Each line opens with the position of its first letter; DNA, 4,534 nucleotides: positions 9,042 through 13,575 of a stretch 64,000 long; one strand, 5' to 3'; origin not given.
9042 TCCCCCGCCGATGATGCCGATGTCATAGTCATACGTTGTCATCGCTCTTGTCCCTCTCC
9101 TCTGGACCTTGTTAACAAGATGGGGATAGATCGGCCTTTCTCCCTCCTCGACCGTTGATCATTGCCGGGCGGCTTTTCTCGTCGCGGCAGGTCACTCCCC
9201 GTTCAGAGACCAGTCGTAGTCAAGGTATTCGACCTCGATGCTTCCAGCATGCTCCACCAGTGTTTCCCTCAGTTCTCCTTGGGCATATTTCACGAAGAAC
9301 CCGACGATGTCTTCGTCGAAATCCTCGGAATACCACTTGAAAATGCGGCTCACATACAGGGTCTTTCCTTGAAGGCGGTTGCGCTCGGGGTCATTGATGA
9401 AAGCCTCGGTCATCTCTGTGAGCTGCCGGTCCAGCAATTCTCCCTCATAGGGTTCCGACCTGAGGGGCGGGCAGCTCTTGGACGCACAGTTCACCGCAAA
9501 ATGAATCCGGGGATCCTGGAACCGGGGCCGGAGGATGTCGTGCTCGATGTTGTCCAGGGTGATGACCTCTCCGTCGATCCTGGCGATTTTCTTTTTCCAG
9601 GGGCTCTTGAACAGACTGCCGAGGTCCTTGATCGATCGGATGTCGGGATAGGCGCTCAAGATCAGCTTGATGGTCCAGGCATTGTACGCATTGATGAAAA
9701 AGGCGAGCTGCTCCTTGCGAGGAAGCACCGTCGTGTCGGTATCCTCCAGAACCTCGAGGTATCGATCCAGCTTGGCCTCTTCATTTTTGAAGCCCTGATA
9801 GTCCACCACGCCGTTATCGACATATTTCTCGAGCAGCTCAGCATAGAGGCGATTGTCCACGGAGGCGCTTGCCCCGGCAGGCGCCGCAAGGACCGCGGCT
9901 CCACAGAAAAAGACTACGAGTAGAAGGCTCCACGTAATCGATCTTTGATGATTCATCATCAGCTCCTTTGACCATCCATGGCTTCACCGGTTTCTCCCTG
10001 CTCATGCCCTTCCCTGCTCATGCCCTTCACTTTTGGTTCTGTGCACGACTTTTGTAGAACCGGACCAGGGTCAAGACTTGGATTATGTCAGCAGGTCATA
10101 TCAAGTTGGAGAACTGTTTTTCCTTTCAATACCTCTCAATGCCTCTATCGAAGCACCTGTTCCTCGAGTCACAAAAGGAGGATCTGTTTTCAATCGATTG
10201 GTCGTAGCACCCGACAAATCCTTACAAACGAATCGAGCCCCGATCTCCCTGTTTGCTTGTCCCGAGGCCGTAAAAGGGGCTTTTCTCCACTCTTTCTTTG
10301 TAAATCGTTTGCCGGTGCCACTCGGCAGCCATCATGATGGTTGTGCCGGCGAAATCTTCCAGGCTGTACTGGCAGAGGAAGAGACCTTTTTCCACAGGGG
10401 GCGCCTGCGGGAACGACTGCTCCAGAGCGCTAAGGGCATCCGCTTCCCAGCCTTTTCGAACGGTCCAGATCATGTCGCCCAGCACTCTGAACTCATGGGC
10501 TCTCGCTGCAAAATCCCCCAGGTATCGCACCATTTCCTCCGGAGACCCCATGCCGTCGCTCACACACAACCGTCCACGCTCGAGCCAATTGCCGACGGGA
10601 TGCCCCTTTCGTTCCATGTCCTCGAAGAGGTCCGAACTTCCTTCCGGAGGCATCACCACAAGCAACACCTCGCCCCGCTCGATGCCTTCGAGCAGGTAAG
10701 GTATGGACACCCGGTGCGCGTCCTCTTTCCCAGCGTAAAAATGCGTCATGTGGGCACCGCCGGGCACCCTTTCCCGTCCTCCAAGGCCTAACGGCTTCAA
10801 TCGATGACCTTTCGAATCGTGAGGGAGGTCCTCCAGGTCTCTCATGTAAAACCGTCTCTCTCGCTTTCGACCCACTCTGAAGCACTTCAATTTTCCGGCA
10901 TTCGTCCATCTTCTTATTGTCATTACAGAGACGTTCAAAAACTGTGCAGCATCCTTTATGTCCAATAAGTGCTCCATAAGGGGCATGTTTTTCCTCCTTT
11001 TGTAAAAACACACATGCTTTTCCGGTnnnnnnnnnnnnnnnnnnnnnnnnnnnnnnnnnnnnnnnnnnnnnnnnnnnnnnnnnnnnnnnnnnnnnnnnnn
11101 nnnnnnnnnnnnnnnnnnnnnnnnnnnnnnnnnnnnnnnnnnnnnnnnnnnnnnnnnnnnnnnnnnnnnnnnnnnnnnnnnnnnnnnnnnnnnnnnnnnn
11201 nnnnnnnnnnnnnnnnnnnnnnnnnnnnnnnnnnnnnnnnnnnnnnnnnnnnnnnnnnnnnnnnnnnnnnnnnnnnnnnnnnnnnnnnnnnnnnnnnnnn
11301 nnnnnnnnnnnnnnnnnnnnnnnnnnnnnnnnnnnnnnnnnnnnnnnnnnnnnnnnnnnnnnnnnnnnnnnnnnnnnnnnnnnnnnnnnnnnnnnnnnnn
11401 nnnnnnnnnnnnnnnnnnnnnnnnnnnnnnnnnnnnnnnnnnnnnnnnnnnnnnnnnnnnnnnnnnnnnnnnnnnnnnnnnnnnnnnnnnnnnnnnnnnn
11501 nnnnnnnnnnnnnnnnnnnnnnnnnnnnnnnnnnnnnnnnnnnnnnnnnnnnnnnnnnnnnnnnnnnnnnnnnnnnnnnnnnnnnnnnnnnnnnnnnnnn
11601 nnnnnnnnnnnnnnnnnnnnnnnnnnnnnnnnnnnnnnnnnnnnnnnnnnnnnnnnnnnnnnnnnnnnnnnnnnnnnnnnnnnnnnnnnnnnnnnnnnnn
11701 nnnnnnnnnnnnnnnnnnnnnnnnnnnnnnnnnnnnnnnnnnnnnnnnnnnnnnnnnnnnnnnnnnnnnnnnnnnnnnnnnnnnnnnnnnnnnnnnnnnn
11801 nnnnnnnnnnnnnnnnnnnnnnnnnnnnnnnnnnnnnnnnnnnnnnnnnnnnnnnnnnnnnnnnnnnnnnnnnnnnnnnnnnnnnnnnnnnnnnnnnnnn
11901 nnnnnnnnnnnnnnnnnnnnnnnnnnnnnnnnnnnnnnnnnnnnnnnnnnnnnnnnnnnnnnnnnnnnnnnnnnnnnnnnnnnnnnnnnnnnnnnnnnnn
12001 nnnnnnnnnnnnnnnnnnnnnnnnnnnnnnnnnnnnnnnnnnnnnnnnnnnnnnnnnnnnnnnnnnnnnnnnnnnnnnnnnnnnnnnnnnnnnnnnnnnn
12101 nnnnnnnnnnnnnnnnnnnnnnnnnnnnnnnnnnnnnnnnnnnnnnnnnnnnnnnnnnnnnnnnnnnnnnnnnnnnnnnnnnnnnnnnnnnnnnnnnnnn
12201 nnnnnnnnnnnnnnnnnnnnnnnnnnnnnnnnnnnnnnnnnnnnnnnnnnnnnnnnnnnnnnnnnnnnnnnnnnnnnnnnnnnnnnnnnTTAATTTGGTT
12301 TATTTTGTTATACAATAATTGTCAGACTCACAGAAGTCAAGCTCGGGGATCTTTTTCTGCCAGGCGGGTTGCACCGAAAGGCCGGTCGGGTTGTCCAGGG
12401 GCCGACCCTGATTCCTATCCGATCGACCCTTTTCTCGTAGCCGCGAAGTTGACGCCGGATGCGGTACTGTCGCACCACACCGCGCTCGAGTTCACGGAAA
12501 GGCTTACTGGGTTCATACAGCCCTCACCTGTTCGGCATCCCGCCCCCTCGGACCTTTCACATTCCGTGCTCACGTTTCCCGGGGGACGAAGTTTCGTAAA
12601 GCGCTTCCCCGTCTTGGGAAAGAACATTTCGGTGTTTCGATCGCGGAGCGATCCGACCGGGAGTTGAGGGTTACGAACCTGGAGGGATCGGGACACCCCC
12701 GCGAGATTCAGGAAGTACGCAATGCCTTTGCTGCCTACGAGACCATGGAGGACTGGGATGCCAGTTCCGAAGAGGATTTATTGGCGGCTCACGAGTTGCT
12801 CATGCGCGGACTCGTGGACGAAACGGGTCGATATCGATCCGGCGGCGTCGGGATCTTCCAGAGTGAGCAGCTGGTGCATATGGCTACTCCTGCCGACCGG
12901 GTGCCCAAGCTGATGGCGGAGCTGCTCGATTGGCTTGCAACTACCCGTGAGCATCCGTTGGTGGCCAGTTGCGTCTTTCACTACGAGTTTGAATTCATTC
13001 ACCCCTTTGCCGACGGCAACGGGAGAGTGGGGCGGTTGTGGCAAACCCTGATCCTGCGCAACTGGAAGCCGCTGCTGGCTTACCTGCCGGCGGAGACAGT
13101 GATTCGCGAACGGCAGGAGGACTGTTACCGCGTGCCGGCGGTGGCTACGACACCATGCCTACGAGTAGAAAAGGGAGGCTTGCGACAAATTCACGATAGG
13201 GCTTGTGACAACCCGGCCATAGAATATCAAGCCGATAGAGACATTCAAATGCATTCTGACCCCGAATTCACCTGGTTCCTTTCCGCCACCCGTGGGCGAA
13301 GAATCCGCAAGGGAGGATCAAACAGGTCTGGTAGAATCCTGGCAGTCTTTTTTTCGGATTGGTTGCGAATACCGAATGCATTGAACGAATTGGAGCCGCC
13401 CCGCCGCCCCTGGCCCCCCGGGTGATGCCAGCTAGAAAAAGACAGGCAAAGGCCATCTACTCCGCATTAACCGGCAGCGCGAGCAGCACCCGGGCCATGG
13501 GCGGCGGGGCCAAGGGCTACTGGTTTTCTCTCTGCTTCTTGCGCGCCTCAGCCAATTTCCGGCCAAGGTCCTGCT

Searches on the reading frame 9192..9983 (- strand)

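Call 49: search_protein_families(library=pfam, proteins=[window:9192-9983:-], max_evalue=0.001)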
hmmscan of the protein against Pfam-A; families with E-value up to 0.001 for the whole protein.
window:9192-9983:- (263 aa): 1 family
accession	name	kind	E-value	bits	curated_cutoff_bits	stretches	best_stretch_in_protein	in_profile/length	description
PF04784.19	DUF547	-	5.2e-29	101.2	27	1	87-196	4-125/125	Protein of unknown function, DUF547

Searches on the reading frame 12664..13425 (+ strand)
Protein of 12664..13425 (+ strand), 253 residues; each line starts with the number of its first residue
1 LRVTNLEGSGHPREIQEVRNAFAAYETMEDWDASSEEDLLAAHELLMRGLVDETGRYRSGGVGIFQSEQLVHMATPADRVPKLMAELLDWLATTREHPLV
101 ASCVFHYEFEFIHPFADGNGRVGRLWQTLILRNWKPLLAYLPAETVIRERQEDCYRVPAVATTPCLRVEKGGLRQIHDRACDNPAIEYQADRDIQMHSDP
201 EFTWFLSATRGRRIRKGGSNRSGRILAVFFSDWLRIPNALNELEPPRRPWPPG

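Call 12: search_protein_families(library=pfam, proteins=[window:12664-13425:+], max_evalue=0.01)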
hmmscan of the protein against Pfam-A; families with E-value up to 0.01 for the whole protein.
window:12664-13425:+ (253 aa): 1 family
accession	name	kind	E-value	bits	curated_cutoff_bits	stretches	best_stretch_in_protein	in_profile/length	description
PF02661.23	Fic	-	1.4e-22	80.7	24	1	35-131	3-93/93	Fic/DOC family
